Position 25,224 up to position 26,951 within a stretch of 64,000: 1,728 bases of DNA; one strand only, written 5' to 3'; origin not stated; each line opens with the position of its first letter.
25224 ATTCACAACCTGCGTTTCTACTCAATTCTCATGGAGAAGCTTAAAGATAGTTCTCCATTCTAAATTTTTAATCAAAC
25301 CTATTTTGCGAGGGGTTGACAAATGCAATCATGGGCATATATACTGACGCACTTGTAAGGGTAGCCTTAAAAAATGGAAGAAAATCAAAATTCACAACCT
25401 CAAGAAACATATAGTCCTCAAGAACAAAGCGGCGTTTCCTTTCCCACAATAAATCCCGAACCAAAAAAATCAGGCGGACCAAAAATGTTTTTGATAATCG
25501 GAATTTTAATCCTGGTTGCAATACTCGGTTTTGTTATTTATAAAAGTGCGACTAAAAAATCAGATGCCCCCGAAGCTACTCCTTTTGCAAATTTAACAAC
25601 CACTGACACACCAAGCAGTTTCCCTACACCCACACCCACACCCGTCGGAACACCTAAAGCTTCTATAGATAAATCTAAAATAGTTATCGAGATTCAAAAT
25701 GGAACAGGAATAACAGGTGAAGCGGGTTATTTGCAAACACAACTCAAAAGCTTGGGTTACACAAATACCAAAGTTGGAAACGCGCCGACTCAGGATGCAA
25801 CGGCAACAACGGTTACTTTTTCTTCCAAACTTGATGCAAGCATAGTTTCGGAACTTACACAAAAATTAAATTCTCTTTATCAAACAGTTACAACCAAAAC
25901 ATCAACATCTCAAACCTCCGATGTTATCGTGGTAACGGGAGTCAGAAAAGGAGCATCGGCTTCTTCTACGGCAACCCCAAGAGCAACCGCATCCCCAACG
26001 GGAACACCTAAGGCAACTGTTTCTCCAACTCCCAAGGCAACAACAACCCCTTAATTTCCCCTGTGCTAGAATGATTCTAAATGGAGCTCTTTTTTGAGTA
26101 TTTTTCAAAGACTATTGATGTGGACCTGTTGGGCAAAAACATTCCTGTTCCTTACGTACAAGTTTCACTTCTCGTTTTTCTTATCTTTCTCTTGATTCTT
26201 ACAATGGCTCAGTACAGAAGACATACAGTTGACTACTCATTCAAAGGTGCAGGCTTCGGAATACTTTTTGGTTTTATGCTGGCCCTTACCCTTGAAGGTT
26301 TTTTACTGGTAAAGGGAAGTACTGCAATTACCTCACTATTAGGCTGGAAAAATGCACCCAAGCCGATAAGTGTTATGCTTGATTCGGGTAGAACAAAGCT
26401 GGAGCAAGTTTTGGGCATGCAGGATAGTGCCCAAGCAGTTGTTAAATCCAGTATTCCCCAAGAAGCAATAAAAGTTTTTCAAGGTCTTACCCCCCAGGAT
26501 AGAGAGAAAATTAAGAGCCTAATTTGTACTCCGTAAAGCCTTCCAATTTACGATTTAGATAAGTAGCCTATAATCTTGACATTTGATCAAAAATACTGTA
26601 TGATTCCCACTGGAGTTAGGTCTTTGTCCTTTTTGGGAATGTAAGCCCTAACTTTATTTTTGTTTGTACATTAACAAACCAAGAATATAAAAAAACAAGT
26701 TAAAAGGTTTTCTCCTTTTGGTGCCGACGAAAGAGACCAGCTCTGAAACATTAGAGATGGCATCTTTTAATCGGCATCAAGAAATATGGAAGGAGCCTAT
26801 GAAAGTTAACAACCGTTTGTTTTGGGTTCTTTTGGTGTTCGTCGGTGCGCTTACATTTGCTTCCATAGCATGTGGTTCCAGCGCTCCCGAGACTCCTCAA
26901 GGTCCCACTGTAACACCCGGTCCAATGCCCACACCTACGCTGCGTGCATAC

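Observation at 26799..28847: Large Cys/Asp/His-rich surface protein with unusual topology (signal, TM hairpin, ~530-aa ectodomain, C-terminal TM)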

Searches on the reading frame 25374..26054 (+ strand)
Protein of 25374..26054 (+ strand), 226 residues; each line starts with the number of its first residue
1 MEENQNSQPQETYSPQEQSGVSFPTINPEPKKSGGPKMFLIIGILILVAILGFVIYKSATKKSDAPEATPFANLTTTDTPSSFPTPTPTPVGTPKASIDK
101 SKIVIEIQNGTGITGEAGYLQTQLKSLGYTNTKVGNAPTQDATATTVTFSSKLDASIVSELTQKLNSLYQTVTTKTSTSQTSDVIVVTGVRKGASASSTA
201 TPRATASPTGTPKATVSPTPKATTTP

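Call 3: search_protein_families(library=pfam, proteins=[window:25374-26054:+], max_evalue=1)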
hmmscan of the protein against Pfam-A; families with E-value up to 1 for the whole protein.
window:25374-26054:+ (226 aa): 5 families
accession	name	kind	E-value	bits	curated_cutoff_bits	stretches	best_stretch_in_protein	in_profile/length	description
PF13399.11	LytR_C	-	3.9e-09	37.8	22.2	1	103-189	2-83/86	LytR cell envelope-related transcriptional attenuator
PF23252.1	KH_PARP14_5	-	0.011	16.2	23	1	157-192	18-53/70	PARP14, fifth type I KH domain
PF11027.13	DUF2615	-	0.18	12.3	23.4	1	25-78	41-93/104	Protein of unknown function (DUF2615)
PF04201.20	TPD52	-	0.19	12.5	25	1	149-200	37-88/108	Tumour protein D52 family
PF12669.12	FeoB_associated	-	0.72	10.6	27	0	41-62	4-24/44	FeoB-associated Cys-rich membrane protein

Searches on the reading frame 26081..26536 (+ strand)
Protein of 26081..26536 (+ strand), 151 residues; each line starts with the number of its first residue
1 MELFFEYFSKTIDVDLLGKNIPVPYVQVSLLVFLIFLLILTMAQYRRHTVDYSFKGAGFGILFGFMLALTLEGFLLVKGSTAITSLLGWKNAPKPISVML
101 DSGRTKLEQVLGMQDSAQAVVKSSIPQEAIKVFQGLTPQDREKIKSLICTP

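Call 3: search_protein_families(library=pfam, proteins=[window:26081-26536:+], max_evalue=1)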
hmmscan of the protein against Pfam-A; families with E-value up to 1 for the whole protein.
window:26081-26536:+ (151 aa): 2 families
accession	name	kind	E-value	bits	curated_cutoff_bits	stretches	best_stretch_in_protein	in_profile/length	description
PF11694.13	DUF3290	-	0.038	14.4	31.3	1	25-69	17-61/144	Protein of unknown function (DUF3290)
PF03988.17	DUF347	-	0.053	14.2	28.2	1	15-47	18-49/52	Repeat of Unknown Function (DUF347)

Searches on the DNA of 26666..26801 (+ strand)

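Call 90: build_rna_model(alignment_id=A9)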
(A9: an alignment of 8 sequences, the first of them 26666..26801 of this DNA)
Model R1 built from alignment A9 (8 sequences, 156 columns); structure: RNAalifold consensus.
model positions 144; base pairs 32; branch points 0; effective number of sequences 1.88; information 0.59 bits per position. Calibrated on 0.2 Mb of random sequence (short: E-values are rough).
structure used (alignment columns):
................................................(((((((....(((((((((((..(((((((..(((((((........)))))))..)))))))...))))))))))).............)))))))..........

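Call 92: search_with_rna_model(model_id=R1, sources=[window, L007, L015, L016, L017, L018, L019, L020, L021, L022, L023, L024, L025, L026, L027, L028, L029, L030, L031, L032, L033, L034, L035, L036, L037, L038, L039, L040, L041, L042, L043, L044, L045, L046, L047, L048, L049, L050, L051, L052, L053, L054, L055, L056, L057, L058, L059, L060, L061, L062, L063, L064, L065, L066, L067, L068, L069, L070, L071, L072, L073, L074, L075, L076, L077, L078, L079, L080, L081, L082, L083, L084, L085, L086, L087, L088, L089, L090, L091, L092, L093, L094, L095, L096, L097, L098, L099, L100, L101, L102, L103, L104, L105, L106, L107, L108, L109, L110, L111, L112], max_evalue=1)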
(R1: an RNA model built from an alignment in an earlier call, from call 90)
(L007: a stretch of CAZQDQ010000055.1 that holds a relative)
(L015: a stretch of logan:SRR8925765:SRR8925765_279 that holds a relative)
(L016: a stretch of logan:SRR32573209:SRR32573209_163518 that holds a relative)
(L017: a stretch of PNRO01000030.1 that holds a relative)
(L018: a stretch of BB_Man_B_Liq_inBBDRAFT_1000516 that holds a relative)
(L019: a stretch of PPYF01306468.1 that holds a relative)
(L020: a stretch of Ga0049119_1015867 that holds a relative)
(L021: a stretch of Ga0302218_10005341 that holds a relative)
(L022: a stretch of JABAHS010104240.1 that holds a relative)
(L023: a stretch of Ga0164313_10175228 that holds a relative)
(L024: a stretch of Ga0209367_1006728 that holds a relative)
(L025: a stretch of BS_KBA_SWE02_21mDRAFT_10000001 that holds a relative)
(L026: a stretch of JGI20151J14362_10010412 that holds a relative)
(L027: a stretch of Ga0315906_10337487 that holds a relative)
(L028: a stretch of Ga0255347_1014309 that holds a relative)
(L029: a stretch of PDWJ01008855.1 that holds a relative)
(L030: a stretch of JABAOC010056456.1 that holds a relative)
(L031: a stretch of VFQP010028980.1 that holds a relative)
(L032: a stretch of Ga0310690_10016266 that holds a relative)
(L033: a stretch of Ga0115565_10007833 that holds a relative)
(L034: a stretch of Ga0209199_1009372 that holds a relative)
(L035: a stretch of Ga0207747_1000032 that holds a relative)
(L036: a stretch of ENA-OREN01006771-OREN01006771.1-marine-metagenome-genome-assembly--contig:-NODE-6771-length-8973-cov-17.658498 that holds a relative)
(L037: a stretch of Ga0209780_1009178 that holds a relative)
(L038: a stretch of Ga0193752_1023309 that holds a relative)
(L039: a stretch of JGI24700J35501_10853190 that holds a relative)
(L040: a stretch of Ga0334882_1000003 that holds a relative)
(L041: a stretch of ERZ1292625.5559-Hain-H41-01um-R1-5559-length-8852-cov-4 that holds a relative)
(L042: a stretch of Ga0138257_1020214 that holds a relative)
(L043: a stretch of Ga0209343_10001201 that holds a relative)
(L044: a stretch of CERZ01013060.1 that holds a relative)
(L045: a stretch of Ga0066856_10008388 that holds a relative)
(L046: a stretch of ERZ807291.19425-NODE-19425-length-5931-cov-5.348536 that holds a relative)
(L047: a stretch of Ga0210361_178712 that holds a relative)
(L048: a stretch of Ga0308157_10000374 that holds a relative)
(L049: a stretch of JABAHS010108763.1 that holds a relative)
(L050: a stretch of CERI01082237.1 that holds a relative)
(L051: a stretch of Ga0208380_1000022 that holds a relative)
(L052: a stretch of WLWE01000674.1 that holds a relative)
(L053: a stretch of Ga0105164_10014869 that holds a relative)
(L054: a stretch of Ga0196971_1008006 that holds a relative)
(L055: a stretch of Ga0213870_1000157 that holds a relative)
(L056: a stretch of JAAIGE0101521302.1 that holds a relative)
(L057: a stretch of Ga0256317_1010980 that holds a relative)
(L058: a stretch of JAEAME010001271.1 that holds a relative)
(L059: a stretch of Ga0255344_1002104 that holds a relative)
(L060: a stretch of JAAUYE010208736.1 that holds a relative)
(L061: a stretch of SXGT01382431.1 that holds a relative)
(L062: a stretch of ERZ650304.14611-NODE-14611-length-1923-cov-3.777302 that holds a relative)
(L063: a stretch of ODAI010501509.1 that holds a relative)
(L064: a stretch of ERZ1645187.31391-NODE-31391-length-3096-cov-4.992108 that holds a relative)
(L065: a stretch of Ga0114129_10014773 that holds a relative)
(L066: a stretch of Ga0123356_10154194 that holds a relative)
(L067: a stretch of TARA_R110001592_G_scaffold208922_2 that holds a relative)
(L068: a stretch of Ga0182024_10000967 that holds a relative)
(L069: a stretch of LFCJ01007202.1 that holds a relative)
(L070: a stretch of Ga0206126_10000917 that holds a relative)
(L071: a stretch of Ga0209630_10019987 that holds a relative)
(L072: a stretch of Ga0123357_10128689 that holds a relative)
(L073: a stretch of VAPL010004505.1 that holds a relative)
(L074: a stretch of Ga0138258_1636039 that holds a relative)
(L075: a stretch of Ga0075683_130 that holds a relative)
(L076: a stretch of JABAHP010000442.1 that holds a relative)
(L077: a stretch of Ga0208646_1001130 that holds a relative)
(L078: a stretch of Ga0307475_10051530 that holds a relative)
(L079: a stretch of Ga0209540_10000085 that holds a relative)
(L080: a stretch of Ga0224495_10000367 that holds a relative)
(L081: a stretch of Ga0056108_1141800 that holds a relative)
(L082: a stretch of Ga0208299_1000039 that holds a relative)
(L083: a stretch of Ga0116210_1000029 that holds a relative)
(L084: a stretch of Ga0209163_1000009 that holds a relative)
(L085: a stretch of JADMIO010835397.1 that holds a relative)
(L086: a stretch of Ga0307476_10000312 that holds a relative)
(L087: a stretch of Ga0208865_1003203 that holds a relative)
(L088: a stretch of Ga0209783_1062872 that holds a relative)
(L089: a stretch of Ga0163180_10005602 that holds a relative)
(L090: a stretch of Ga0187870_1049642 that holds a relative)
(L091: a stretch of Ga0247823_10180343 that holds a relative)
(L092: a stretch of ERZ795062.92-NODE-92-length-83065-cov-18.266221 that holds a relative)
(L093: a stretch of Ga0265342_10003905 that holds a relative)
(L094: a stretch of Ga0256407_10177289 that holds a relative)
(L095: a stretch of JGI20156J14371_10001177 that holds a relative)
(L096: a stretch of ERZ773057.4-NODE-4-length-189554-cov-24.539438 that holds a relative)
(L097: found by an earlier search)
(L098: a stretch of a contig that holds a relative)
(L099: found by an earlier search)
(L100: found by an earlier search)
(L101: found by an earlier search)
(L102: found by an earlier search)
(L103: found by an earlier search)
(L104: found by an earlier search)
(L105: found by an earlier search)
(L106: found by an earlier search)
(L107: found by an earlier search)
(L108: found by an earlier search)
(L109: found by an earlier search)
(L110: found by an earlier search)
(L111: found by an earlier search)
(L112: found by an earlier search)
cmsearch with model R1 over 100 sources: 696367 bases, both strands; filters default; matches with E-value up to 1: 6.
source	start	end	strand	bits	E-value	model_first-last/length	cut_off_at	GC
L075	1745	1895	-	131.2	1.5e-20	1-144/144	no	0.33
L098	2323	2473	-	131.2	1.5e-20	1-144/144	no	0.33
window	26666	26801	+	118.8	2.8e-18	1-144/144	no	0.37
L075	1775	1848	+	30.4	0.041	53-122/144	no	0.38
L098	2353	2426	+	30.4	0.041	53-122/144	no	0.38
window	26718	26780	-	25.8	0.29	53-115/144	no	0.44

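Call 93: search_with_rna_model(model_id=R1, sources=[L113, L114, L115, L116, L117, L118, L119, L120, L121, L122, L123, L124, L125, L126, L127, L128, L129, L130, L131, L132, L133, L134, L135, L136, L009, L010, L013, L014], max_evalue=1)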
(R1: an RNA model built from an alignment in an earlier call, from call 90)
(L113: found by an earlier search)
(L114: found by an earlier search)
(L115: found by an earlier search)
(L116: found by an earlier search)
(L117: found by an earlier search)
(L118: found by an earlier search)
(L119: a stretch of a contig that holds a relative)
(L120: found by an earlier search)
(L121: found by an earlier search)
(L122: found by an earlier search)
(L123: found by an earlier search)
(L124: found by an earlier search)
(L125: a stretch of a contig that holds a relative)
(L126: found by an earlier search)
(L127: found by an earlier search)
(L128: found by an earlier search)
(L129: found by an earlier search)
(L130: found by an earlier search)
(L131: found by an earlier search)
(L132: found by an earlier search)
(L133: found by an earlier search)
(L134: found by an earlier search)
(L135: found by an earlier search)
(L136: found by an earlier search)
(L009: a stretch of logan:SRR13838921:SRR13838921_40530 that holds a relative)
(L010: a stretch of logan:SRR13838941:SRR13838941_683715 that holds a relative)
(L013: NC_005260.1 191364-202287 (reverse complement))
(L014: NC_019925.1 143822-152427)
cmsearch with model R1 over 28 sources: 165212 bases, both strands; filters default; matches with E-value up to 1: 7.
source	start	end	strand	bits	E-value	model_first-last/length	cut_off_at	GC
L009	1013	1158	+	137.3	2.7e-22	1-144/144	no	0.29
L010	937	1082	+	137.3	2.7e-22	1-144/144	no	0.29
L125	984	1134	-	131.2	3.6e-21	1-144/144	no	0.33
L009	1059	1128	-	30.8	0.0082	53-122/144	no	0.36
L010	983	1052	-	30.8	0.0082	53-122/144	no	0.36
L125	1014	1087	+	30.4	0.0098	53-122/144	no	0.38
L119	5595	5718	-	22.4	0.29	1-144/144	no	0.31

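Call 125: search_with_rna_model(model_id=R1, sources=[L138, L139, L140, L001, L002, L003, L004, L005, L006, L008, L011, L012], max_evalue=1)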
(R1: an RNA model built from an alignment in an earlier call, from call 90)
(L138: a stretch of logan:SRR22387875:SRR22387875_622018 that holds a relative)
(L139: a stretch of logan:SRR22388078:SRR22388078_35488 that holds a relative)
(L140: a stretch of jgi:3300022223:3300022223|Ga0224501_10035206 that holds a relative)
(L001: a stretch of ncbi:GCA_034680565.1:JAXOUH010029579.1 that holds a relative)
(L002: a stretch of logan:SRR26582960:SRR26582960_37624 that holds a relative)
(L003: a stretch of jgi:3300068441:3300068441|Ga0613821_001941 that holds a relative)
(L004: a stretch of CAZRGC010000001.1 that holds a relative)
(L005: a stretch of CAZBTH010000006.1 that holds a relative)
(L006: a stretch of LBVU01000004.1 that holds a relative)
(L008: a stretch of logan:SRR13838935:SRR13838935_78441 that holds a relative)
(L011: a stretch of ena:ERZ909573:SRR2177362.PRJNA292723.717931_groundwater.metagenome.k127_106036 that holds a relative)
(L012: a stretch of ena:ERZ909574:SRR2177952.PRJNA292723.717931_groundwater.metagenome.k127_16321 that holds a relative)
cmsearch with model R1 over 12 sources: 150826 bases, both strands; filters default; matches with E-value up to 1: 18.
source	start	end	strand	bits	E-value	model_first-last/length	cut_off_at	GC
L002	5522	5662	+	140.7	6e-23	1-144/144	no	0.31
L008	1013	1158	+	137.3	2.5e-22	1-144/144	no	0.29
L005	7855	8003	+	136.2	4e-22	1-144/144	no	0.33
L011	718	866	+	136.2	4e-22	1-144/144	no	0.33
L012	521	669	+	136.2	4e-22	1-144/144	no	0.33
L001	9857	10003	+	133.6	1.2e-21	1-144/144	no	0.31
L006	7853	8003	+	131.2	3.3e-21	1-144/144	no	0.33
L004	7729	7862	+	115.5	2.4e-18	1-144/144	no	0.37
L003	7765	7883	+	88.1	2.5e-13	1-144/144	no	0.36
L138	256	386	+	40.1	0.00015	1-144/144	no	0.39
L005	7906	7973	-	33.2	0.0028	53-119/144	no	0.38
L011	769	836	-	33.2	0.0028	53-119/144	no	0.38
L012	572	639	-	33.2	0.0028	53-119/144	no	0.38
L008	1059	1128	-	30.8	0.0075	53-122/144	no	0.36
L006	7900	7973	-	30.4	0.0089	53-122/144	no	0.38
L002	5571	5637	-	29.7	0.012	53-118/144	no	0.37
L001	9906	9973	-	28.7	0.019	53-118/144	no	0.4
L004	7747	7850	-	26.6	0.044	40-144/144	no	0.36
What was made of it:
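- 26711..26795 (+): long bulged leader hairpin; its basal helix pairs the CU-rich tract (26711-26717) with the purine-rich SD region (about 26789-26795). Model R1 finds it only upstream of homologues of this gene (calls 92, 93, 125).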

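Call 126: search_with_rna_model(model_id=R1, source=L138, max_evalue=1, show_alignments=1)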
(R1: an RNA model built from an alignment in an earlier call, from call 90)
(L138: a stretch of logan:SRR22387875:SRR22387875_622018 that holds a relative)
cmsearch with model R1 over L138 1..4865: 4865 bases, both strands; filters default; matches with E-value up to 1: 1.
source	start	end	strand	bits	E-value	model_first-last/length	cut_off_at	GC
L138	256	386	+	40.1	4.9e-06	1-144/144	no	0.39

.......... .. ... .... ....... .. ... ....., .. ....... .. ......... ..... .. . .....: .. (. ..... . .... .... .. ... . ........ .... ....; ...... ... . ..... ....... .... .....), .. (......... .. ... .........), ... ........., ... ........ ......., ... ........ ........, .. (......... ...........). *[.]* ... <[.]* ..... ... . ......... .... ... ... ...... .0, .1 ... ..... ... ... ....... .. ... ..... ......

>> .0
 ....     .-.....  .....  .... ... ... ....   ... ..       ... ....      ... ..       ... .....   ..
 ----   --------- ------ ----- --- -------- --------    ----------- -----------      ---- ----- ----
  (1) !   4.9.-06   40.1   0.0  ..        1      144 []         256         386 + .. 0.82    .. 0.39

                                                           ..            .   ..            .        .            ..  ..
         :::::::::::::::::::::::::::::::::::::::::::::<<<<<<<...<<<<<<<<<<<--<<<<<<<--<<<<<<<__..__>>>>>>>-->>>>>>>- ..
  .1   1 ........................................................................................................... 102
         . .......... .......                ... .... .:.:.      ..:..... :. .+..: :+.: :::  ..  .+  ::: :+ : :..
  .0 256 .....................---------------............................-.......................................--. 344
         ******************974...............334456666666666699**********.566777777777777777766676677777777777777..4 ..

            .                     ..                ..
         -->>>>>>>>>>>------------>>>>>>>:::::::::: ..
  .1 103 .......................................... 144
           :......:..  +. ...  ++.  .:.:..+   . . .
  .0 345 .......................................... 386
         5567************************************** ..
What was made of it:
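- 26666..26689 (+): conserved single-stranded leader box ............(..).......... It is also present in L138 (call 126).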
